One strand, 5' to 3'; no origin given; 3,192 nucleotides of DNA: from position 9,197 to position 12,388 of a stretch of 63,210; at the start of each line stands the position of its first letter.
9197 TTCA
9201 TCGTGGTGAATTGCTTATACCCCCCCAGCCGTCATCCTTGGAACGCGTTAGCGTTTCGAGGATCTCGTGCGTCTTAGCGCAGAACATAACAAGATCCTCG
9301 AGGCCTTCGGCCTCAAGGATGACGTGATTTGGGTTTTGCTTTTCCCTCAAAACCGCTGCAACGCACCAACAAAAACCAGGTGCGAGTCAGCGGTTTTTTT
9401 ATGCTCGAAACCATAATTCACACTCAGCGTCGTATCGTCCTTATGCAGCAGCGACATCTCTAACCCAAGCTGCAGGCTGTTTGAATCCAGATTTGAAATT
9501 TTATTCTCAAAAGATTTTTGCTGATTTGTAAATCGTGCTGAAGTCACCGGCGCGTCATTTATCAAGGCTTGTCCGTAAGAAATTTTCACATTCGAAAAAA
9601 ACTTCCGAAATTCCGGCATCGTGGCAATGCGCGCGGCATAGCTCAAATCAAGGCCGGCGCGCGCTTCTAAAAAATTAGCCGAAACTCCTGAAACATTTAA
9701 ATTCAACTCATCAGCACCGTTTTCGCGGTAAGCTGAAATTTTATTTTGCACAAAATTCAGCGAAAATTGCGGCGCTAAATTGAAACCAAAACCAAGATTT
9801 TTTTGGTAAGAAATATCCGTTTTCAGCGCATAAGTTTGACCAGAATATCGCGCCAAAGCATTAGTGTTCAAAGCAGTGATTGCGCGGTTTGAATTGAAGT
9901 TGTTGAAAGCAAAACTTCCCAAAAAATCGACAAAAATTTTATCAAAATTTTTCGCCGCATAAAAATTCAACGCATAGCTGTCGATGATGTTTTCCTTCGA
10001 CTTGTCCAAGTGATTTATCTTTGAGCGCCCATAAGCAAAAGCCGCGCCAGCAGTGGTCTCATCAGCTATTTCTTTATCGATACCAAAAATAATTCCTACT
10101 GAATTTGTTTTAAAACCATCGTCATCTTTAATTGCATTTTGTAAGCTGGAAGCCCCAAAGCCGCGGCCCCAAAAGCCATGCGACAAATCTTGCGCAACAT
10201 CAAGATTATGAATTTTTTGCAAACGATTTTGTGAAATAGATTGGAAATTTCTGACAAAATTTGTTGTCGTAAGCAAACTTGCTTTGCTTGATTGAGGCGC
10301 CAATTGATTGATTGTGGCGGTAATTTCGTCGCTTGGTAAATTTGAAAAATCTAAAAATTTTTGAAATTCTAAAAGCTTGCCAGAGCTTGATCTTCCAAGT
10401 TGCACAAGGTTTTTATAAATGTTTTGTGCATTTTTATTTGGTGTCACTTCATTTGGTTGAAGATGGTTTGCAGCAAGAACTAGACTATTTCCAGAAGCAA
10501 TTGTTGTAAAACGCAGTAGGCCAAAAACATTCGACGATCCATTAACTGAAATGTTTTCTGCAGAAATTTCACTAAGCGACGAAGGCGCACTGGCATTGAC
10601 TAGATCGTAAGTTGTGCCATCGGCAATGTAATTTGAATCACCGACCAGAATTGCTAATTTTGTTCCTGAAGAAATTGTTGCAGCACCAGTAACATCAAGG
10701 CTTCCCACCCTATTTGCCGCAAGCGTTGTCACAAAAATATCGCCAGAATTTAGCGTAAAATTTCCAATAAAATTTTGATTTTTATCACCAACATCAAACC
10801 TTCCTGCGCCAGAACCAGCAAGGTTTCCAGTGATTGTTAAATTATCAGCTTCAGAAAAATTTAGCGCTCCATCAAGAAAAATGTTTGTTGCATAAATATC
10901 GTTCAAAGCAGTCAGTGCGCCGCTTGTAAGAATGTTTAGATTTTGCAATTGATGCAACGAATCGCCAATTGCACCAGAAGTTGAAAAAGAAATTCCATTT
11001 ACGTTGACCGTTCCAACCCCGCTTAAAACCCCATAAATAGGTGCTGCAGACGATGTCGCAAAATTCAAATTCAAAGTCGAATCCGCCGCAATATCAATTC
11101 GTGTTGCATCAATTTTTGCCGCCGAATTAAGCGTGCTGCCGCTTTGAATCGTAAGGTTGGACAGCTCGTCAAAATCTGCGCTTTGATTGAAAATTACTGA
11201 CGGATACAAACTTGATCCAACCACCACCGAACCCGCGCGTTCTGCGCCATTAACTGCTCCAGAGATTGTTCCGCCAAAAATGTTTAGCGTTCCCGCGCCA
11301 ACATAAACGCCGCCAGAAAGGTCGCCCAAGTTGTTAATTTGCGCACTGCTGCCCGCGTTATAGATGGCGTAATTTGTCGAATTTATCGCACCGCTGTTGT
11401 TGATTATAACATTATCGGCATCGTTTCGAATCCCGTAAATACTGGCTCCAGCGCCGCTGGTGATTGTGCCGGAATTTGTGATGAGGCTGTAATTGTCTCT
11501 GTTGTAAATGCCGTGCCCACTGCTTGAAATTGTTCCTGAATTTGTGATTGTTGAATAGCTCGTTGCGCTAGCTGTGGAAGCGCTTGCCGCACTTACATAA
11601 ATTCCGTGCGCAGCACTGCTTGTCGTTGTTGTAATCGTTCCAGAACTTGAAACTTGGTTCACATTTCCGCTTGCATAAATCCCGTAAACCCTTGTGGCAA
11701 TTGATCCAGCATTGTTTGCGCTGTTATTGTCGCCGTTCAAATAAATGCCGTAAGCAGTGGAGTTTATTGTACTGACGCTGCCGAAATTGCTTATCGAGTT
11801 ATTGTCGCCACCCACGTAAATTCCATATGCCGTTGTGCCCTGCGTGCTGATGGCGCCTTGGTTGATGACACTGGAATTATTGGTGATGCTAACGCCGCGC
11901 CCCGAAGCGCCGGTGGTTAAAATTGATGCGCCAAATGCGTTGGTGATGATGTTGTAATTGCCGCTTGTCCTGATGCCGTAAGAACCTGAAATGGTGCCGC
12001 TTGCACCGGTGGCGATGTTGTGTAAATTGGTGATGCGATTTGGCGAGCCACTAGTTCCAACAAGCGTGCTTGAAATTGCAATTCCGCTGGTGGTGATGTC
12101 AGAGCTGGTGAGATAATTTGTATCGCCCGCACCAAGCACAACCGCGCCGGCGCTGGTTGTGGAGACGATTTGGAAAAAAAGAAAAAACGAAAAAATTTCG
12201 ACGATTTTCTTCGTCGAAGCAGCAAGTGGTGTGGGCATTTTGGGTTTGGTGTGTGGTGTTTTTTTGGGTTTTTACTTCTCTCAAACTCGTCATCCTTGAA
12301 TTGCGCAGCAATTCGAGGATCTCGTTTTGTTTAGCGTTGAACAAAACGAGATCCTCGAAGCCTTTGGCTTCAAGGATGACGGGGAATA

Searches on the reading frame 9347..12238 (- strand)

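Call 13: search_protein_families(library=pfam, proteins=[window:9347-12238:-], max_evalue=0.001)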
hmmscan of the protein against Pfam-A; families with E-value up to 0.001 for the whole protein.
window:9347-12238:- (963 aa): 1 family
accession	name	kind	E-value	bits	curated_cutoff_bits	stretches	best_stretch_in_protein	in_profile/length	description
PF03797.25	Autotransporter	-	1.4e-40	140.1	26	1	689-943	1-255/255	Autotransporter beta-domain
